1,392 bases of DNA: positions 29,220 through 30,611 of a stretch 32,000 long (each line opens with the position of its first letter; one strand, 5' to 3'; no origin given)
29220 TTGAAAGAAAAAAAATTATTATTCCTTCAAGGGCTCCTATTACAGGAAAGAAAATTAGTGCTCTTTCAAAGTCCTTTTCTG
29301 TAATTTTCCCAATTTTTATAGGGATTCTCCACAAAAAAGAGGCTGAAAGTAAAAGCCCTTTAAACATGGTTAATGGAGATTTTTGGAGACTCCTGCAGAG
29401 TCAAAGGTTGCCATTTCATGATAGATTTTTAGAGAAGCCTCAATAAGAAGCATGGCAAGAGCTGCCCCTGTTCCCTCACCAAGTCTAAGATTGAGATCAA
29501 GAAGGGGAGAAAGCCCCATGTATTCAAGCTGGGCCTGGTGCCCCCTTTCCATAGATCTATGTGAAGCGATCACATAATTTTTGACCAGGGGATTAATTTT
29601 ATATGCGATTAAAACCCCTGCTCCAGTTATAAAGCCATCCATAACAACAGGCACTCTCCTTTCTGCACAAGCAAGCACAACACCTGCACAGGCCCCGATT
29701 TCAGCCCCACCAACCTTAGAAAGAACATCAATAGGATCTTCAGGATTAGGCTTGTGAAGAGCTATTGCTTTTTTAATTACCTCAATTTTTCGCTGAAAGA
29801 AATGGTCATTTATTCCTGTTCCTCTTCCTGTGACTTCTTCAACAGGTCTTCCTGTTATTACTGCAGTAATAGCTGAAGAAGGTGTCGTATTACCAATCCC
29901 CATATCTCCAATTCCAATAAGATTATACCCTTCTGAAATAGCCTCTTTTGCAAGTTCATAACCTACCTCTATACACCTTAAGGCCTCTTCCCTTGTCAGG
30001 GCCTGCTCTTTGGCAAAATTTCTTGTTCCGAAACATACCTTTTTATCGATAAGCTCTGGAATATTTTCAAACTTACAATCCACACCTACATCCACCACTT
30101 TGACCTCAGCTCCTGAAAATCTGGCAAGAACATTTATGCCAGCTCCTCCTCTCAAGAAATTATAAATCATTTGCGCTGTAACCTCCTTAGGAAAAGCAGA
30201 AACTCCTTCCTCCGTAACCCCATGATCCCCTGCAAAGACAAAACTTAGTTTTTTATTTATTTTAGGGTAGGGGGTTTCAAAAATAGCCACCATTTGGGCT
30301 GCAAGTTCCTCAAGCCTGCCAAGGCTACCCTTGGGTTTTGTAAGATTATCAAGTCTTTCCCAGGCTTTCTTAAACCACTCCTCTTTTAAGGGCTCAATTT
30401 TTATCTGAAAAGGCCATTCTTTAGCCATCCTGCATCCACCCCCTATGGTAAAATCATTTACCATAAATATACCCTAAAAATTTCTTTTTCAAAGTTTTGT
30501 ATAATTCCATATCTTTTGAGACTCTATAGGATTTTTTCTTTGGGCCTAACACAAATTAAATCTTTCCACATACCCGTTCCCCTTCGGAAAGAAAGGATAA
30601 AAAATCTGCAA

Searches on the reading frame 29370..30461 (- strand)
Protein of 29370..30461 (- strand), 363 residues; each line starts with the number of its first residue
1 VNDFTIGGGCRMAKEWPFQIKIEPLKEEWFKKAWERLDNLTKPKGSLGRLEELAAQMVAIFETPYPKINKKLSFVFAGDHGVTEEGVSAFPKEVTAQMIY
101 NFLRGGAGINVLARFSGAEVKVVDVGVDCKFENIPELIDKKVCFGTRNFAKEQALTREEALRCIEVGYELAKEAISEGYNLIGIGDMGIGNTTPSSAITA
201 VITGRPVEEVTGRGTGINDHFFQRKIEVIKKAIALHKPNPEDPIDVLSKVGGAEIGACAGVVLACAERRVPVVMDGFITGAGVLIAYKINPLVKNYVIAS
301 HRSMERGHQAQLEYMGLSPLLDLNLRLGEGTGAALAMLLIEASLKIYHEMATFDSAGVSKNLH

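Call 5: search_protein_families(library=ncbifam, proteins=[window:29370-30461:-], max_evalue=0.1)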
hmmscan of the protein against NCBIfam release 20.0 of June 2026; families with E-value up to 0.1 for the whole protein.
window:29370-30461:- (363 aa): 6 families
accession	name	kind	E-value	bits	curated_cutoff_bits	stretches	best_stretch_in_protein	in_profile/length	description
TIGR03160.1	cobT_DBIPRT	equivalog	6.8e-142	472.6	319.3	1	26-358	2-334/334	nicotinate-nucleotide--dimethylbenzimidazole phosphoribosyltransferase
NF000996.0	PRK00105.1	subfamily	1.3e-139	465.3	306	1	21-360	10-348/350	nicotinate-nucleotide--dimethylbenzimidazole phosphoribosyltransferase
TIGR00303.2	TIGR00303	equivalog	2.3e-06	27.1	240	1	146-276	106-231/334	nicotinate mononucleotide-dependent phosphoribosyltransferase CobT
NF003374.0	PRK04447.1-7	equivalog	0.00042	19.4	522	1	162-289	129-249/349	hypothetical protein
NF003368.0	PRK04447.1-1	equivalog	0.00043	19.6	423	1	146-302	101-254/337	hypothetical protein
NF003372.0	PRK04447.1-5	equivalog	0.0052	15.6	306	1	119-276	93-240/350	hypothetical protein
